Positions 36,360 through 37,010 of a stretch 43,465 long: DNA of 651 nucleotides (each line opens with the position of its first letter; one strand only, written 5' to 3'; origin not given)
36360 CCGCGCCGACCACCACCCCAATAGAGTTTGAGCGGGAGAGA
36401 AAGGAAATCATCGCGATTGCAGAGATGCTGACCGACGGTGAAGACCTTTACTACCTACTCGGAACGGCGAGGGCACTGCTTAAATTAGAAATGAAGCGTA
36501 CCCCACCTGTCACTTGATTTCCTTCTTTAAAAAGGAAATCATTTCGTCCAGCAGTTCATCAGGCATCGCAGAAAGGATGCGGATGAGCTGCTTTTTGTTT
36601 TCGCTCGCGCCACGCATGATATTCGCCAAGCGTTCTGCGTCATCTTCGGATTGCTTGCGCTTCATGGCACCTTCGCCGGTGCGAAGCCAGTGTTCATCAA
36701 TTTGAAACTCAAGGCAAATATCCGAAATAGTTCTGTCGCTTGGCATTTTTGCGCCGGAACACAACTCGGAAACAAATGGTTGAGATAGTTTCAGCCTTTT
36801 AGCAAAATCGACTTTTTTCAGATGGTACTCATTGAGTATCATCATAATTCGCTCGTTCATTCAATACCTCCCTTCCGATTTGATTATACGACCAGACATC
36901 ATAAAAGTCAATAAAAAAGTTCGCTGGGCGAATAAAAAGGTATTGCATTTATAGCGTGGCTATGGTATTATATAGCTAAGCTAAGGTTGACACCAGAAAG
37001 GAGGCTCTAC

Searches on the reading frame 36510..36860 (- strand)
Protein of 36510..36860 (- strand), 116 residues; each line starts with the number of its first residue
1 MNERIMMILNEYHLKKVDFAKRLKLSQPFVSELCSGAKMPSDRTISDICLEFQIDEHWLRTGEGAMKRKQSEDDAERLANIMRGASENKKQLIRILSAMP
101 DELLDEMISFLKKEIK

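Call 50: search_protein_families(library=phrogs, proteins=[window:36510-36860:-], max_evalue=0.001)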
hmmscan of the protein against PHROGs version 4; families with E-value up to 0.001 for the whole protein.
window:36510-36860:- (116 aa): 6 families
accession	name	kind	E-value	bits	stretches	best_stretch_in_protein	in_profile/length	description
phrog_8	-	transcription regulation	6.4e-12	46.6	1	2-104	163-249/346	transcriptional regulator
phrog_2967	-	transcription regulation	2.5e-10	41.3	1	2-79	12-87/225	transcriptional regulator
phrog_2328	-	transcription regulation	1e-07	32.8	1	2-78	17-90/128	transcriptional repressor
phrog_4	-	transcription regulation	1.6e-07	31.6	1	3-111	139-239/400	transcriptional repressor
phrog_5736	-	transcription regulation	2.8e-05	25.2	1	6-113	12-112/133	transcriptional regulator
phrog_1468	-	transcription regulation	0.00033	21.2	0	5-58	12-64/67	transcriptional repressor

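Call 51: search_protein_families(library=pfam, proteins=[window:36510-36860:-], max_evalue=0.001)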
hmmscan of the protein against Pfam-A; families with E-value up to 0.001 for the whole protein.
window:36510-36860:- (116 aa): 2 families
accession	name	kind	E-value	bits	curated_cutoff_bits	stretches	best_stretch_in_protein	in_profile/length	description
PF01381.28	HTH_3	-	9.2e-06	26.1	23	1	6-59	2-55/55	Helix-turn-helix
PF13443.12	HTH_26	-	0.00012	22.7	22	1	5-54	2-52/63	Cro/C1-type HTH DNA-binding domain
